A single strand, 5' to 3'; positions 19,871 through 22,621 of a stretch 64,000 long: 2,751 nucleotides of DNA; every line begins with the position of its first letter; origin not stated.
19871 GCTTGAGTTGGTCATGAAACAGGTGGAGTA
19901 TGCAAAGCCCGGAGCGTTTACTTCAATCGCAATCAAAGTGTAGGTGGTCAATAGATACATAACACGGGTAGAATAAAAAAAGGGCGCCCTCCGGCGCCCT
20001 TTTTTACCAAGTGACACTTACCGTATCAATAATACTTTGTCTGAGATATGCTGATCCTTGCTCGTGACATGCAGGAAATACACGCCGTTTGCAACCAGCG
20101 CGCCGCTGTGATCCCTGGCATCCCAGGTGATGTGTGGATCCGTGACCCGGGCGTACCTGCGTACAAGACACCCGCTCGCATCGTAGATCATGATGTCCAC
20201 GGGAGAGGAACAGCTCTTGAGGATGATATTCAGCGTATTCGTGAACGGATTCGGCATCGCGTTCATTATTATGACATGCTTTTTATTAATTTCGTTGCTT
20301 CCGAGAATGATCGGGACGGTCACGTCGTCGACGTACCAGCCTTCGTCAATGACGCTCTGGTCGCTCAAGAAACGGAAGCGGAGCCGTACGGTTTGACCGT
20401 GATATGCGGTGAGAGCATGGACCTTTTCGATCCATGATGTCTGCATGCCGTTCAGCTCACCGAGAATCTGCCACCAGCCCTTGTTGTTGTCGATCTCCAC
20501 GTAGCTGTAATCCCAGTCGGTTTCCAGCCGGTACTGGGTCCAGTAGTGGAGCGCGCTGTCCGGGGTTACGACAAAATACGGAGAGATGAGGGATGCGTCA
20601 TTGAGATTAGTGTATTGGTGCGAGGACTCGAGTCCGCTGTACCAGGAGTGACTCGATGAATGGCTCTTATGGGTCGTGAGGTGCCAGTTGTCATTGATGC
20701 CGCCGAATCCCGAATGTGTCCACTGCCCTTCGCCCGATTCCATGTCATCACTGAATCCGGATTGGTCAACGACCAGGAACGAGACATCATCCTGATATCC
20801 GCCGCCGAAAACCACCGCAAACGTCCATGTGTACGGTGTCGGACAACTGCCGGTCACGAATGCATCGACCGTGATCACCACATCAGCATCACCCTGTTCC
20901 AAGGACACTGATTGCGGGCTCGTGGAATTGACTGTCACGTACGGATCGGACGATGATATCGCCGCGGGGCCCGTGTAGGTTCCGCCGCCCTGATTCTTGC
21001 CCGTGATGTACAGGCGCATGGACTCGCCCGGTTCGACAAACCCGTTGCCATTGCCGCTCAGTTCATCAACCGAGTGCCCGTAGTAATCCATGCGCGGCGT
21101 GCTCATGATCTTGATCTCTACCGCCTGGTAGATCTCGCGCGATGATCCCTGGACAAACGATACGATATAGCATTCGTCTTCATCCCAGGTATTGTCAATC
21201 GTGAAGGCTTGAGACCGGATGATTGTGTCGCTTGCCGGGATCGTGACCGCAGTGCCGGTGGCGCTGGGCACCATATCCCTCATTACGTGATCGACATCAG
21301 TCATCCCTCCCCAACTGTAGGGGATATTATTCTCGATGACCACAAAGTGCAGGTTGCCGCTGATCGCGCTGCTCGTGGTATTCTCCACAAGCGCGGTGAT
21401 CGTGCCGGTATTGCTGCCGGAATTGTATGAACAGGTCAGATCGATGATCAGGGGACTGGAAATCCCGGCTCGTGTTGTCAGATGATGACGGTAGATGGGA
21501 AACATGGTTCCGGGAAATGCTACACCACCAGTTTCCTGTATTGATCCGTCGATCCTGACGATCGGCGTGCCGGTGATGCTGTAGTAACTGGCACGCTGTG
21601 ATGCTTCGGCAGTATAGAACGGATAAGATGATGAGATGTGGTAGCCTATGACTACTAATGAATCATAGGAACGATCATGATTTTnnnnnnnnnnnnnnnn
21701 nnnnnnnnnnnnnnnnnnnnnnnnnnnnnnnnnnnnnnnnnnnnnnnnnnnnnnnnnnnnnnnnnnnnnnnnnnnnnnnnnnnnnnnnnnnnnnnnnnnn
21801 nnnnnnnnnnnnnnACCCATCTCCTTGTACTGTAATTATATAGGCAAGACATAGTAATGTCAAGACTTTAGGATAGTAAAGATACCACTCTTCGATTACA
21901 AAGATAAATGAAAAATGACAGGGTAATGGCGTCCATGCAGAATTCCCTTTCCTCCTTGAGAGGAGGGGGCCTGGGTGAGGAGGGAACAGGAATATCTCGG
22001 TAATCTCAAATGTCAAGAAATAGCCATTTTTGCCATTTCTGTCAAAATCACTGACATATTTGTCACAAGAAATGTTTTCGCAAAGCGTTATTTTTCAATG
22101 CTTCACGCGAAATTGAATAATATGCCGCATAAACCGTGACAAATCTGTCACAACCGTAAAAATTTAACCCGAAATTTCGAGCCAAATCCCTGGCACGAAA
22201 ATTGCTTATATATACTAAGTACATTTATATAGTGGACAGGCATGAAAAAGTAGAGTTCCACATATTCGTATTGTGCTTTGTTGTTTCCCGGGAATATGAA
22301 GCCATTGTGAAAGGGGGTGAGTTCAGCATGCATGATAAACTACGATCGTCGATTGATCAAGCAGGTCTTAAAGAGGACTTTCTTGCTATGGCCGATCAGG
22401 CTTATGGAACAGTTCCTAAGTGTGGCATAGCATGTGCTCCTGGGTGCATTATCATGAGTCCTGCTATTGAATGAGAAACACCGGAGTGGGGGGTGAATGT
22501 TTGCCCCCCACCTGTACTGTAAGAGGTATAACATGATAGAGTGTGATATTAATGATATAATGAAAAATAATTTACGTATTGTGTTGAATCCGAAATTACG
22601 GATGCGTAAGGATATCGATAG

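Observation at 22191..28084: Unannotated radical-SAM/SPASM RiPP gene cluster: precursor, RRE-rSAM, M16 peptidase, ABC exporter, MFS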

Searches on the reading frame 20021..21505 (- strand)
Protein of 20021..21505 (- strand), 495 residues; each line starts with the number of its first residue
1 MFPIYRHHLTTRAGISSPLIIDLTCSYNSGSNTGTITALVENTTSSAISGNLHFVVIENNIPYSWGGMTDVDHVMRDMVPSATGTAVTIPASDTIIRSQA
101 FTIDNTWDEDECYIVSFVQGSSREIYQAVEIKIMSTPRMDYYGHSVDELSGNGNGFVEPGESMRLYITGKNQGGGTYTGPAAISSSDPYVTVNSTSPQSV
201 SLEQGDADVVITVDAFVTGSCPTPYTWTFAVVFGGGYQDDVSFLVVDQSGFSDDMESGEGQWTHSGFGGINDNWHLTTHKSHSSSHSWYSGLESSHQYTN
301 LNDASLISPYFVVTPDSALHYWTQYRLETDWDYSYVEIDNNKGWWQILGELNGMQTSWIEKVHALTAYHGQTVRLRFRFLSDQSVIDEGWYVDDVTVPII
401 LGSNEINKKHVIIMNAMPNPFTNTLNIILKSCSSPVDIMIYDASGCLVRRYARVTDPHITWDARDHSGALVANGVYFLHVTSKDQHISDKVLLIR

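Call 5: search_protein_families(library=pfam, proteins=[window:20021-21505:-], max_evalue=0.01)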
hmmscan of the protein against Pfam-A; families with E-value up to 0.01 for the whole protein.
window:20021-21505:- (495 aa): 4 families
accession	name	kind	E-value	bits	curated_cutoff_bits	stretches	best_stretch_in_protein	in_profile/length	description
PF20773.4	InhA-like_MAM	-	2.9e-13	50.2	26.9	1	280-399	33-164/191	Immune inhibitor A-like, MAM domain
PF11551.14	Omp28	-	1.9e-11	44.6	34.9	1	17-135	44-169/171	Outer membrane protein Omp28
PF13860.13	FlgD_ig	-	2e-06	28.1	27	1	426-484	15-77/79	FlgD Ig-like domain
PF18962.6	Por_Secre_tail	-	2.2e-06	28.3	27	1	418-491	3-73/75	Secretion system C-terminal sorting domain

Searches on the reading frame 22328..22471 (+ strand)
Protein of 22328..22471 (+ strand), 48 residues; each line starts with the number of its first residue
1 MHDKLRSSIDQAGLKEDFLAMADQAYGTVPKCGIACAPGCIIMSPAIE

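Call 5: search_protein_families(library=pfam, proteins=[window:22328-22471:+], max_evalue=0.01)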
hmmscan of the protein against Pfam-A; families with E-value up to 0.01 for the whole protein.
window:22328-22471:+ (48 aa): 0 families

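Call 6: search_protein_families(library=ncbifam, proteins=[window:22328-22471:+], max_evalue=0.01)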
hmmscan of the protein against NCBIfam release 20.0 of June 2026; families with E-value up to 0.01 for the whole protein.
window:22328-22471:+ (48 aa): 0 families

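Call 22: search_protein_families(library=ncbifam, proteins=[window:22328-22471:+], max_evalue=10)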
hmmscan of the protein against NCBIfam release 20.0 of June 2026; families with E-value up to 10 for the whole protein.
seq(48 aa): 0 families

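Call 36: find_homologous_proteins(query=window:22328-22471:+, max_evalue=10)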
Query seq(48 aa) (48 aa): 1 proteins with E <= 10 among 1 candidates.
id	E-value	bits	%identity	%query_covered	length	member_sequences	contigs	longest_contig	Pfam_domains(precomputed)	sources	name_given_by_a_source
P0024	9.6e-22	92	90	100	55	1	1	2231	-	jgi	jgi:hypothetical protein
